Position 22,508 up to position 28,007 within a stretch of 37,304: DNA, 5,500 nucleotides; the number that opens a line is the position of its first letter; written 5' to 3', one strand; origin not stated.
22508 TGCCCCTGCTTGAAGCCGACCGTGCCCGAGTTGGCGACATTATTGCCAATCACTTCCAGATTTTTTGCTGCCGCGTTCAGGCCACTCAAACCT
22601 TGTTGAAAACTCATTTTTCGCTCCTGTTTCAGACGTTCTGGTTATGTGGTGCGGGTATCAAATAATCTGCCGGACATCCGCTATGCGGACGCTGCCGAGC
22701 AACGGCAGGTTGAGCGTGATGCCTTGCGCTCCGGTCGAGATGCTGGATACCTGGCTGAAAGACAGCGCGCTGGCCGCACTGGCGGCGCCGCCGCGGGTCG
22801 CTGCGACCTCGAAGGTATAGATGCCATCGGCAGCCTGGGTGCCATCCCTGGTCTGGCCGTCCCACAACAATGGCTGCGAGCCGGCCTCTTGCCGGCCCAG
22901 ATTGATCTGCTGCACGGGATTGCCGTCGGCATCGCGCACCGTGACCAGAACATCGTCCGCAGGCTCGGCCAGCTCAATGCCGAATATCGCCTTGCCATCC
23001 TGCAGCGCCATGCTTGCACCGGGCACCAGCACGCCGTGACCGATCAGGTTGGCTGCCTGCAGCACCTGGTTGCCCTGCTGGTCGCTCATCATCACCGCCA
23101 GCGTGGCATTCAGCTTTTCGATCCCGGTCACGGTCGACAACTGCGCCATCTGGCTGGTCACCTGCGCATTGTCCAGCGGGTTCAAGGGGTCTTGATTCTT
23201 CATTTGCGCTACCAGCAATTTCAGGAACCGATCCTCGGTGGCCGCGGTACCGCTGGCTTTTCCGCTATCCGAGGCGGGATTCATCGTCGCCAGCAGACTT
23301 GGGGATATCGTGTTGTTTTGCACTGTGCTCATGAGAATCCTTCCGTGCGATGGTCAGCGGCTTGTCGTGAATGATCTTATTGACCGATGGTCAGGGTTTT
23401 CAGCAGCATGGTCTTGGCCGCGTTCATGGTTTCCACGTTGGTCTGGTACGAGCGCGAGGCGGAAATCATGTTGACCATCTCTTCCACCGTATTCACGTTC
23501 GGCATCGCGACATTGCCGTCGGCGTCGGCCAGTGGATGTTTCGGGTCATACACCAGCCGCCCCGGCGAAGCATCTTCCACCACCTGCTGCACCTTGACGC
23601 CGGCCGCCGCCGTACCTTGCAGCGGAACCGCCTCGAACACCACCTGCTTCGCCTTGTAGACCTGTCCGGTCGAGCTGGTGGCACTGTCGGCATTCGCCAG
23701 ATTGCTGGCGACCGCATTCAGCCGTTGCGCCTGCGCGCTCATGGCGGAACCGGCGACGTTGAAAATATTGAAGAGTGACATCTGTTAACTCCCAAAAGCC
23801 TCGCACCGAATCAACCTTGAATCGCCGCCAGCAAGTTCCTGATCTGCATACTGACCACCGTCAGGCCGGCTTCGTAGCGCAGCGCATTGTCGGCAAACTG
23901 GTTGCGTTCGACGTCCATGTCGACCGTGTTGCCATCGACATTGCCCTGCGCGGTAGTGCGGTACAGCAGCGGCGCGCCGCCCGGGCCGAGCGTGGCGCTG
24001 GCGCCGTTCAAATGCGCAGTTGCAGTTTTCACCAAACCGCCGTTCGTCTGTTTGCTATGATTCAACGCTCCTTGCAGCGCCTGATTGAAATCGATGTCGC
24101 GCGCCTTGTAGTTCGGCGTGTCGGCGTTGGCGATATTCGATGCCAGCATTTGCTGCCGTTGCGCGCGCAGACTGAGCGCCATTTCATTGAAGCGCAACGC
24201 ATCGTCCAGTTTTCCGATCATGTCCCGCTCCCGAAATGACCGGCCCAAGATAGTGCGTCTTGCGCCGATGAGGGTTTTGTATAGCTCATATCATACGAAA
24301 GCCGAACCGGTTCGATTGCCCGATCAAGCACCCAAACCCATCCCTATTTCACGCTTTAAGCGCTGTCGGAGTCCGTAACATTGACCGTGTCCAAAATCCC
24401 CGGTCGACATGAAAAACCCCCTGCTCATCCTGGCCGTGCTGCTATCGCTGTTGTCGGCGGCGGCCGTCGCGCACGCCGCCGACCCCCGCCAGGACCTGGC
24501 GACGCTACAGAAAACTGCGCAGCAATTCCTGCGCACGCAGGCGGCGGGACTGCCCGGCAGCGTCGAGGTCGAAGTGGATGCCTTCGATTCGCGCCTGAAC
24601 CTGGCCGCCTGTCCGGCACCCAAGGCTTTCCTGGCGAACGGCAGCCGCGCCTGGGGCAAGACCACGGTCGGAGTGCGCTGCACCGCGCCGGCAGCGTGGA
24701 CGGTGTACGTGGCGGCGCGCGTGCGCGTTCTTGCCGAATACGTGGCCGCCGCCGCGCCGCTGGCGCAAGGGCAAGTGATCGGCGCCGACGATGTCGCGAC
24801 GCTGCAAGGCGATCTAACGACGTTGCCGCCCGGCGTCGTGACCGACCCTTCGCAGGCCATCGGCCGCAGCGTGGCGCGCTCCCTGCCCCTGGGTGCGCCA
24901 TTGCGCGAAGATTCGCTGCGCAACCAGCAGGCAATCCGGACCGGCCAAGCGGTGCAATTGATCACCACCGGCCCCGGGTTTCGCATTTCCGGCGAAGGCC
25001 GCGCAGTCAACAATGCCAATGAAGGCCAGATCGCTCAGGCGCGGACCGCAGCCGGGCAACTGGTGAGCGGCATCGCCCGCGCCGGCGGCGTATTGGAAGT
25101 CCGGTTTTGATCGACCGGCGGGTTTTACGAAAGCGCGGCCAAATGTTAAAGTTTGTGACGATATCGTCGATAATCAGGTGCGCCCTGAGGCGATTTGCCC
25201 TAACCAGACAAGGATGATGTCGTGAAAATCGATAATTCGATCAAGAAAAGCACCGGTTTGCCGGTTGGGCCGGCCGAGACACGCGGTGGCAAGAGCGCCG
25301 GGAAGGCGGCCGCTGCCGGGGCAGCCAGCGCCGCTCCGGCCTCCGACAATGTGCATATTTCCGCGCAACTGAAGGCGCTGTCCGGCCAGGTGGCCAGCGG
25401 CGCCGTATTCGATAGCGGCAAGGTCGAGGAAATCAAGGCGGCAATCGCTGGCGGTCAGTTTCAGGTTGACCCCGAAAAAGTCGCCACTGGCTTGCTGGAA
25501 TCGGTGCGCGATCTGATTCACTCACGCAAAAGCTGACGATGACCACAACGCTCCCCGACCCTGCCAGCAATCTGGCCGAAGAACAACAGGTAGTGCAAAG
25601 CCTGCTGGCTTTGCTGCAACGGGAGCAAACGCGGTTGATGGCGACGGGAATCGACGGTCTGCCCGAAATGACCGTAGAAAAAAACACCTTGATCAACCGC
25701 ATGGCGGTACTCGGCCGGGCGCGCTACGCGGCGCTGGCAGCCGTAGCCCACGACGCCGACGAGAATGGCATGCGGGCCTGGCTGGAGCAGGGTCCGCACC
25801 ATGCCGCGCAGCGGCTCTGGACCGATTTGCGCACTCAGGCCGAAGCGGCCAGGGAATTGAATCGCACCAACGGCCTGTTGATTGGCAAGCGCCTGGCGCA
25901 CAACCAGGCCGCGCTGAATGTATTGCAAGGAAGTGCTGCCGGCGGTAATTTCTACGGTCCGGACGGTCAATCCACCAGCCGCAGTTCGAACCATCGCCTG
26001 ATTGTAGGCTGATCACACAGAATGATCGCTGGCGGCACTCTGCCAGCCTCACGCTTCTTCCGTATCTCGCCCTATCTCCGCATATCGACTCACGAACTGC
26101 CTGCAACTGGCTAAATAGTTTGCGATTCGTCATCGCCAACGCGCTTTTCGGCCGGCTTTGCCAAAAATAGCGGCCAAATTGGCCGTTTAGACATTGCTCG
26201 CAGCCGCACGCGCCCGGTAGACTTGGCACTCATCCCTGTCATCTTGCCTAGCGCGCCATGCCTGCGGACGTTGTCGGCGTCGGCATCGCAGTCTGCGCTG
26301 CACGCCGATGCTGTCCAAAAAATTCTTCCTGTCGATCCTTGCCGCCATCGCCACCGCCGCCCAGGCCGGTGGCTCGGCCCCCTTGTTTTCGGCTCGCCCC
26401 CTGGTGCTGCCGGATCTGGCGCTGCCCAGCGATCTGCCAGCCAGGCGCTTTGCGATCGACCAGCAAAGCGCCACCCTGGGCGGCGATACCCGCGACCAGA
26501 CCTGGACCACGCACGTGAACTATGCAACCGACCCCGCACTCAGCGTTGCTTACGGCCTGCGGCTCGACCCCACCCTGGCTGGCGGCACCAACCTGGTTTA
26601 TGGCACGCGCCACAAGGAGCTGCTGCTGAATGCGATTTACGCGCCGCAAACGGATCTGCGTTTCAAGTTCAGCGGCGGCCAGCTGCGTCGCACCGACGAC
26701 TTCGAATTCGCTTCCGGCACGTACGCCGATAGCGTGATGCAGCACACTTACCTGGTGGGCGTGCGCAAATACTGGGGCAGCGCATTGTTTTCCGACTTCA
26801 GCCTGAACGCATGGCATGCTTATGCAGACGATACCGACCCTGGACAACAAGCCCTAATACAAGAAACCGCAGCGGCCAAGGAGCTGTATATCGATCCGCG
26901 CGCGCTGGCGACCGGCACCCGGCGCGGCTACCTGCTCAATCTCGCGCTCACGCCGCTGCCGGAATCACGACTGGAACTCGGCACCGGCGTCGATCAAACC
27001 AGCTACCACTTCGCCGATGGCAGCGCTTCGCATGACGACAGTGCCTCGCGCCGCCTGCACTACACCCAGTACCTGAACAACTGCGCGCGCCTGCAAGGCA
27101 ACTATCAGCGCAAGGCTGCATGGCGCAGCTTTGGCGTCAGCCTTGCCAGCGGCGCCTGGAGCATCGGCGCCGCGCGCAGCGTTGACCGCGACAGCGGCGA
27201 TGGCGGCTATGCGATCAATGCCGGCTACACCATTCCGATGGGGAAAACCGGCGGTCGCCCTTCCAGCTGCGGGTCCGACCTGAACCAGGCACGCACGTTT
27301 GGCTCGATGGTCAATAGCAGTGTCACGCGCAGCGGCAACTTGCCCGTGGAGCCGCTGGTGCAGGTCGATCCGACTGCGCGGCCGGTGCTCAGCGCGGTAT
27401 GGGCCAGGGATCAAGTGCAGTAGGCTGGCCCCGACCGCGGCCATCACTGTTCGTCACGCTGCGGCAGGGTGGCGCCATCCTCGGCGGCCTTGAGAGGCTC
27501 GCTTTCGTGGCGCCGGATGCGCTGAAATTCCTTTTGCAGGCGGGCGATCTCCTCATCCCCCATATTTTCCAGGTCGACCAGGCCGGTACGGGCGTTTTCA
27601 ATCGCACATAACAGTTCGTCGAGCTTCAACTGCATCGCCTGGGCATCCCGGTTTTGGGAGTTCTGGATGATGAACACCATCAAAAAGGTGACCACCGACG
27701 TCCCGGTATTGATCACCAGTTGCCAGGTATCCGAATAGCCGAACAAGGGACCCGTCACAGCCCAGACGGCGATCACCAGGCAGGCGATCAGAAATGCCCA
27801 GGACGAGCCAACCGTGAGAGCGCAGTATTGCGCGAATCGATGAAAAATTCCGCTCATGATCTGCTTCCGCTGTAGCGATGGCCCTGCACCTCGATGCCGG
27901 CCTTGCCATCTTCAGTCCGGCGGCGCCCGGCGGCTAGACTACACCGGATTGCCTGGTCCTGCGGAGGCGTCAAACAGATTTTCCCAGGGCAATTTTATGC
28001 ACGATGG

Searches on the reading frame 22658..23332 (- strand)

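Call 10: search_protein_families(library=pfam, proteins=[window:22658-23332:-])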
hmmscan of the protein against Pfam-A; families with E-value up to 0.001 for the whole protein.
window:22658-23332:- (224 aa): 4 families
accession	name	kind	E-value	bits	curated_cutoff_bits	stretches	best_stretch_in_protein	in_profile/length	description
PF03963.19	FlgD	-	7.3e-25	87.4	27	1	14-78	9-73/75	Flagellar hook capping protein - N-terminal region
PF13860.13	FlgD_ig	-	4e-21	75.2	27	1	111-181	6-78/79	FlgD Ig-like domain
PF13861.12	FLgD_tudor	-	5.7e-15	55.7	26.9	1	88-221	1-58/58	FlgD Tudor-like domain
PF09134.16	Invasin_D3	-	0.00024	22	33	0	127-185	23-77/98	Invasin, domain 3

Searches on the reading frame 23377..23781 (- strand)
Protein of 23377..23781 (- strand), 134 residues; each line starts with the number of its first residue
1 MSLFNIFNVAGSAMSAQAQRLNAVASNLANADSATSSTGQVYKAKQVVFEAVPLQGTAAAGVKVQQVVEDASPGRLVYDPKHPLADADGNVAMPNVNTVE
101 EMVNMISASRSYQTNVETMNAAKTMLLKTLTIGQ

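Call 10: search_protein_families(library=pfam, proteins=[window:23377-23781:-])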
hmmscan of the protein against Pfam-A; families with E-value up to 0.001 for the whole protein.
window:23377-23781:- (134 aa): 2 families
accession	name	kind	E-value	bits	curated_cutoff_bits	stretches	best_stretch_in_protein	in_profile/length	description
PF06429.18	Flg_bbr_C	-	2.5e-14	52.9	23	1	88-131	2-45/46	Flagellar basal body rod FlgEFG protein C-terminal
PF00460.25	Flg_bb_rod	-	1.6e-07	31.6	20.7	1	7-32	1-26/31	Flagella basal body rod protein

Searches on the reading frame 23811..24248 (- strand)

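Call 10: search_protein_families(library=pfam, proteins=[window:23811-24248:-])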
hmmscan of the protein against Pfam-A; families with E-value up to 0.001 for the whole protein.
window:23811-24248:- (145 aa): 1 family
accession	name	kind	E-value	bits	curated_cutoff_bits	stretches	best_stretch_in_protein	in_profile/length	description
PF00460.25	Flg_bb_rod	-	1.2e-09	38.4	20.7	1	18-48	1-31/31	Flagella basal body rod protein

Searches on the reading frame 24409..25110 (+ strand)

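Call 10: search_protein_families(library=pfam, proteins=[window:24409-25110:+])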
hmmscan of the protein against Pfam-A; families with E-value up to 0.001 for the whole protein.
window:24409-25110:+ (233 aa): 3 families
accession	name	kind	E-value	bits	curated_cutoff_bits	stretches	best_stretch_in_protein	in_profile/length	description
PF13144.11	ChapFlgA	-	2.9e-25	89.1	23.8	1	110-231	2-122/122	Chaperone for flagella basal body P-ring formation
PF17656.6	ChapFlgA_N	-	3.6e-22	79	27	1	33-107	1-77/77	FlgA N-terminal domain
PF08666.17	SAF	-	4e-13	50.1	21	1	110-171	2-63/63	SAF domain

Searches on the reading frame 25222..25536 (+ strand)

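Call 10: search_protein_families(library=pfam, proteins=[window:25222-25536:+])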
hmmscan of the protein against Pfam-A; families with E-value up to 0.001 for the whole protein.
window:25222-25536:+ (104 aa): 1 family
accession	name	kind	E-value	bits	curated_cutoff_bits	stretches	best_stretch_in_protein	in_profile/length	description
PF04316.19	FlgM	-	2.3e-12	47.3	25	1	42-93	1-55/55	Anti-sigma-28 factor, FlgM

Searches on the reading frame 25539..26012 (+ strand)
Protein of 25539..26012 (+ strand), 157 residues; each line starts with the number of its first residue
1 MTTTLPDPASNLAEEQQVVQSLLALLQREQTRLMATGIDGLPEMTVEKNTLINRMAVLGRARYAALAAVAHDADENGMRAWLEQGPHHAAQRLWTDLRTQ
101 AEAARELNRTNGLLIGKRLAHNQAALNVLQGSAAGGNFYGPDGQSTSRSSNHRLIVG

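Call 10: search_protein_families(library=pfam, proteins=[window:25539-26012:+])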
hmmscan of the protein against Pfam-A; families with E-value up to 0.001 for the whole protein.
window:25539-26012:+ (157 aa): 1 family
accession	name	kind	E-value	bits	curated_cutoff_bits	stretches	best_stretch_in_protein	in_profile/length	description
PF05130.17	FlgN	-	3.4e-31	109.1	30.5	1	7-145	5-145/147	FlgN protein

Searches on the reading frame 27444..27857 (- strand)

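Call 11: search_protein_families(library=pfam, proteins=[window:27444-27857:-])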
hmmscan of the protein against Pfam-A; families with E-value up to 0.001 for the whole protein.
window:27444-27857:- (137 aa): 1 family
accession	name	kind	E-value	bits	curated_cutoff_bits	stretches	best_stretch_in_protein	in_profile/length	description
PF04120.17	Iron_permease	-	3e-49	166.5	25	1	5-121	1-117/128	Low affinity iron permease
